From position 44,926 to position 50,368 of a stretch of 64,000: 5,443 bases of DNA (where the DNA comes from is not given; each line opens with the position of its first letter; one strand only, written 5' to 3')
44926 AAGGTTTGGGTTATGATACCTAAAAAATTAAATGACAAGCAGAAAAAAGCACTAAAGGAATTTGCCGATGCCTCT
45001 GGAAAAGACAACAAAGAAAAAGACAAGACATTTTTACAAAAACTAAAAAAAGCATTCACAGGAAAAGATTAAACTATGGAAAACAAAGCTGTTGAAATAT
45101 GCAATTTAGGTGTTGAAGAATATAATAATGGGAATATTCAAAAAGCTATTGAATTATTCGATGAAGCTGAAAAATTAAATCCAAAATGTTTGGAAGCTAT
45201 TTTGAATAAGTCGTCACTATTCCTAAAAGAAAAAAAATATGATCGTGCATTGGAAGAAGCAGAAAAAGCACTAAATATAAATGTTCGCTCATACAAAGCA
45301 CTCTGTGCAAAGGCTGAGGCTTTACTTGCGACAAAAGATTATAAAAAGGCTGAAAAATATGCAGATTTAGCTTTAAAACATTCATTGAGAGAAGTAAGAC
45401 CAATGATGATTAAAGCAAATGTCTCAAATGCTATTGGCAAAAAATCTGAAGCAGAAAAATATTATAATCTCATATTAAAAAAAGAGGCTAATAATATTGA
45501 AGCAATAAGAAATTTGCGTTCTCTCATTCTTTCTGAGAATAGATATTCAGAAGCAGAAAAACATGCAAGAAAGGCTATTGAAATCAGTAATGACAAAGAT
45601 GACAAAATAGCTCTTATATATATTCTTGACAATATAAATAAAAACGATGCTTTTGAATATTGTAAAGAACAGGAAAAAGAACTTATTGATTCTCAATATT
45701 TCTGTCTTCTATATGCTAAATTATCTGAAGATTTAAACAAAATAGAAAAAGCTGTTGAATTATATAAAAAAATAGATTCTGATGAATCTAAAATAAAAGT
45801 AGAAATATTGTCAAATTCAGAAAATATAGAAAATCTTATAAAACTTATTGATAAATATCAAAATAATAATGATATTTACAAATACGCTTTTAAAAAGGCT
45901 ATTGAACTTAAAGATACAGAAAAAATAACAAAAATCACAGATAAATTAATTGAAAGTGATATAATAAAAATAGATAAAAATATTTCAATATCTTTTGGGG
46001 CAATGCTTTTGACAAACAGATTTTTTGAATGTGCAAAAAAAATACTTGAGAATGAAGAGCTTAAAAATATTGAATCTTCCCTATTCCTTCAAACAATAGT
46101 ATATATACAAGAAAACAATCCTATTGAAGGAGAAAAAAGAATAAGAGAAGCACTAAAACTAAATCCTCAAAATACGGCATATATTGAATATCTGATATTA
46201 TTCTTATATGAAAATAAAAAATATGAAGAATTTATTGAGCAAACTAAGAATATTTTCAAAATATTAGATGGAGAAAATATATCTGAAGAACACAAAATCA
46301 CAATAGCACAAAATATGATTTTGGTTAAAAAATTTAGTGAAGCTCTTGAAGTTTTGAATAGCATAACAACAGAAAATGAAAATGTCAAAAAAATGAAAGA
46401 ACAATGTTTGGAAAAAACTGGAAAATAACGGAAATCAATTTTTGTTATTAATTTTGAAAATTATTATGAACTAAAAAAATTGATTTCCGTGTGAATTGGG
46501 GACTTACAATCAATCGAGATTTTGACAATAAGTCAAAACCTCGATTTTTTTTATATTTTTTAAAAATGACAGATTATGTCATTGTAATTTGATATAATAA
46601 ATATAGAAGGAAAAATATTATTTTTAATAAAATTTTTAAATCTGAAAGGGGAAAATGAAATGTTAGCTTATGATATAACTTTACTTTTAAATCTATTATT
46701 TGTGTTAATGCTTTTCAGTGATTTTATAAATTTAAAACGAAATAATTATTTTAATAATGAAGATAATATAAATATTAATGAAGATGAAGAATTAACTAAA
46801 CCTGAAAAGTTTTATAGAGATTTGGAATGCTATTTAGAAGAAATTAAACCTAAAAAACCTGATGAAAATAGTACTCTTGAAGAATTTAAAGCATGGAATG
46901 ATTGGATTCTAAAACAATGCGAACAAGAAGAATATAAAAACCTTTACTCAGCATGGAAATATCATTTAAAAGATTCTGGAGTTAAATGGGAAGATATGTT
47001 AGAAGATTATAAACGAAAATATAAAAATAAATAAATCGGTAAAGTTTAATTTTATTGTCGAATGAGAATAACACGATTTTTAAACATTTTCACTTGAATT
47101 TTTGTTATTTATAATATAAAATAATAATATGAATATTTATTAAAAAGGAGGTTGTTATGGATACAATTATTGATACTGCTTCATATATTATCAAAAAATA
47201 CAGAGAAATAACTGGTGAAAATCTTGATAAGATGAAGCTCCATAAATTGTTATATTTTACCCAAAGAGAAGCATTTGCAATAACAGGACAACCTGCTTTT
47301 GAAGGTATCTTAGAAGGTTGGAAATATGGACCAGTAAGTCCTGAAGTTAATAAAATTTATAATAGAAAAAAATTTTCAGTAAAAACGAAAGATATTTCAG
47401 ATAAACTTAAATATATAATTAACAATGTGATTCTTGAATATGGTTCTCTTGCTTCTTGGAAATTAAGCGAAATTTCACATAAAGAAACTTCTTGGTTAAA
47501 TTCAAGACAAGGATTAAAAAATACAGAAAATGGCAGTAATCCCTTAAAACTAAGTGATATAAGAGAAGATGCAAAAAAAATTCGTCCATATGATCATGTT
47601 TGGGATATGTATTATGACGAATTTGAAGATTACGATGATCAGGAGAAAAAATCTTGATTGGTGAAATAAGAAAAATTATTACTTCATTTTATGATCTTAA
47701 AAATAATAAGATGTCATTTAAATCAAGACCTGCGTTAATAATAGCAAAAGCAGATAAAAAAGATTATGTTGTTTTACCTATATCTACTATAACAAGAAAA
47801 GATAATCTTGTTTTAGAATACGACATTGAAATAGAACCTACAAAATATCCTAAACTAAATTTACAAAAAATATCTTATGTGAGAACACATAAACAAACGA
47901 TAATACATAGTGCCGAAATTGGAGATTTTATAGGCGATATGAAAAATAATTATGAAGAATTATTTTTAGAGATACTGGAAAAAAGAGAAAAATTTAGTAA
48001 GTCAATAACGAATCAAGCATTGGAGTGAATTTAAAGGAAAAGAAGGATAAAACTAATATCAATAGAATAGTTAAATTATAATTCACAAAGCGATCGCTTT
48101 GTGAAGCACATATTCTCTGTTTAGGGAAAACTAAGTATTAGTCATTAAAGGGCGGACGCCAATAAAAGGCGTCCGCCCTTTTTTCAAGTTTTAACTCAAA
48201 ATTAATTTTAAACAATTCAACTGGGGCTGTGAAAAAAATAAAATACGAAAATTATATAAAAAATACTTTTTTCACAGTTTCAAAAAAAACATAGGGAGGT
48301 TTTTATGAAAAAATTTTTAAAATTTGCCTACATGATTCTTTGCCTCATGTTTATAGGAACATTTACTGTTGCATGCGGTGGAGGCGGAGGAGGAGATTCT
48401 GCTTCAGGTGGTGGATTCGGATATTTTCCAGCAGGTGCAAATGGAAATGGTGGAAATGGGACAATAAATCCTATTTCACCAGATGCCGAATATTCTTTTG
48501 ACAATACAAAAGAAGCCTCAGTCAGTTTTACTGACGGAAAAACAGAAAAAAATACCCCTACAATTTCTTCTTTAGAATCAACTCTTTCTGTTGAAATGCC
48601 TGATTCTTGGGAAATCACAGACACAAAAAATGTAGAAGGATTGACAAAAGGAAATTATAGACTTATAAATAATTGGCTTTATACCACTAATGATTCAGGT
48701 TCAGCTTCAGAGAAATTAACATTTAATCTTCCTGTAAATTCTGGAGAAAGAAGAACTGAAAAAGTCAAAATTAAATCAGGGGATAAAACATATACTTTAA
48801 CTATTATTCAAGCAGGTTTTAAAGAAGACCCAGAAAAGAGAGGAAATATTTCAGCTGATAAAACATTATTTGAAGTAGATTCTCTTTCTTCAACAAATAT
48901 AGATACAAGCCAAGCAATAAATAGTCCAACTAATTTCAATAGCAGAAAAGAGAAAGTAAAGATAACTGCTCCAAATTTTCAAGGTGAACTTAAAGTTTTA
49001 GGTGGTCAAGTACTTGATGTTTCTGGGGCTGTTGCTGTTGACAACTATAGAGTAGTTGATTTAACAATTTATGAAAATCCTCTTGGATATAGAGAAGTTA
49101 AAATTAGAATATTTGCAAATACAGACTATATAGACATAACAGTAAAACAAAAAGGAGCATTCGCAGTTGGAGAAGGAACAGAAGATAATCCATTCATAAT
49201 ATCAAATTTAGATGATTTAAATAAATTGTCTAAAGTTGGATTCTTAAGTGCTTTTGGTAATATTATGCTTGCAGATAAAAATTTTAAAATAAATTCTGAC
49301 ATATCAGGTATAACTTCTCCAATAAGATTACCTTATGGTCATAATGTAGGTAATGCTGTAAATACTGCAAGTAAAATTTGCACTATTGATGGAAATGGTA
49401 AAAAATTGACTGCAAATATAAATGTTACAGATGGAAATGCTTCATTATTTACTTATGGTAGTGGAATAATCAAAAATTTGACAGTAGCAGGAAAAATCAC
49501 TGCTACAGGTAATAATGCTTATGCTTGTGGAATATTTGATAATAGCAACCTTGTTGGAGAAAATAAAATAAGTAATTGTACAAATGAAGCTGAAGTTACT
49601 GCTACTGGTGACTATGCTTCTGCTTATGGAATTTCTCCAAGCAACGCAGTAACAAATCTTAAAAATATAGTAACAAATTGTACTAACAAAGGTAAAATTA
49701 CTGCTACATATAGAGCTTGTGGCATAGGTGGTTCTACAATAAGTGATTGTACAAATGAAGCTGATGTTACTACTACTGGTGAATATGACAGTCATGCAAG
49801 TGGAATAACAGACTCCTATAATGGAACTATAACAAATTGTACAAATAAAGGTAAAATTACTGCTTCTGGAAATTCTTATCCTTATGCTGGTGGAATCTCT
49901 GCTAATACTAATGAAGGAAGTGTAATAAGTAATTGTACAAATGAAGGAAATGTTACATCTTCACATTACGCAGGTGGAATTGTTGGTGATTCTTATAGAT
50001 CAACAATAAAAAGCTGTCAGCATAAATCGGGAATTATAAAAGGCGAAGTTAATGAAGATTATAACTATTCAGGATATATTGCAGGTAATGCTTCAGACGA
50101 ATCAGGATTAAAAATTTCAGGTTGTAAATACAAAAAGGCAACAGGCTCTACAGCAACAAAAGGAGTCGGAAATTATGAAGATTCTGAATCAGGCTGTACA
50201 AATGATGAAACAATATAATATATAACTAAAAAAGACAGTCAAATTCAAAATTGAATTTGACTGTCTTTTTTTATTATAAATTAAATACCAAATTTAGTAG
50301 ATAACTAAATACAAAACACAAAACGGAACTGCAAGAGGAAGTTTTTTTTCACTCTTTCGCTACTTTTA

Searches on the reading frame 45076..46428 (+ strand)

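Call 64: search_protein_families(library=pfam, proteins=[window:45076-46428:+], max_evalue=0.001)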
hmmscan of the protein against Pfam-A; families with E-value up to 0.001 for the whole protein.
window:45076-46428:+ (450 aa): 9 families
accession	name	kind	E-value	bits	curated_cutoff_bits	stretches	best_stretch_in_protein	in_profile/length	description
PF13428.12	TPR_14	-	1.7e-16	59.5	23.5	0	15-44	11-40/44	Tetratricopeptide repeat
PF07719.23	TPR_2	-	3.2e-16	58.5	27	1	9-37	5-33/34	Tetratricopeptide repeat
PF13432.12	TPR_16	-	1.5e-14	54.6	32.7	1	11-66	3-58/65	Tetratricopeptide repeat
PF14559.12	TPR_19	-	5.7e-14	52.6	25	1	18-79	4-67/68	Tetratricopeptide repeat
PF00515.34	TPR_1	-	5.5e-12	45.4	27.8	1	9-38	5-34/34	Tetratricopeptide repeat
PF13181.12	TPR_8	-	4.1e-10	39.4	25.7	0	9-37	5-33/34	Tetratricopeptide repeat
PF12895.13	ANAPC3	-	1.1e-07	32.5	27.2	1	17-94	1-77/82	Anaphase-promoting complex, cyclosome, subunit 3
PF13429.12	TPR_15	-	1e-06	28.8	26.2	1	321-427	134-237/280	Tetratricopeptide repeat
PF13424.12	TPR_12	-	7.6e-06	26.5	30.1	0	19-68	17-74/77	Tetratricopeptide repeat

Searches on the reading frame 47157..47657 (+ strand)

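Call 64: search_protein_families(library=pfam, proteins=[window:47157-47657:+], max_evalue=0.001)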
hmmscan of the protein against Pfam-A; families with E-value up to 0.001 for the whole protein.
window:47157-47657:+ (166 aa): 1 family
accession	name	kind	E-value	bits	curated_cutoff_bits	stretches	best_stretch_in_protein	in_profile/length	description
PF13274.11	SocA_Panacea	-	8.7e-16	59.3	25.7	1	28-113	1-112/113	Antitoxin SocA-like, Panacea domain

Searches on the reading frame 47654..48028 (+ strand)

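Call 64: search_protein_families(library=pfam, proteins=[window:47654-48028:+], max_evalue=0.001)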
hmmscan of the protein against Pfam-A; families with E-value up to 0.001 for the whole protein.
window:47654-48028:+ (124 aa): 1 family
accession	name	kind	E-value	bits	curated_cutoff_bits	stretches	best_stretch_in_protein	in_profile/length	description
PF02452.23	PemK_toxin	-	4.3e-05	24.1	23.1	1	23-98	20-95/109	PemK-like, MazF-like toxin of type II toxin-antitoxin system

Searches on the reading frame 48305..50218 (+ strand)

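Call 64: search_protein_families(library=pfam, proteins=[window:48305-50218:+], max_evalue=0.001)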
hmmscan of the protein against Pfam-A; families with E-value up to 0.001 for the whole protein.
window:48305-50218:+ (637 aa): 2 families
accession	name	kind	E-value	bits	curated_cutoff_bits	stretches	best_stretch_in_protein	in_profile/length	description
PF07581.17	Glug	-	3.6e-06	27.5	20.5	0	527-551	4-28/28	The GLUG motif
PF13004.13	BACON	-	5.5e-06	26.7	25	1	124-170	11-61/61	Putative binding domain, N-terminal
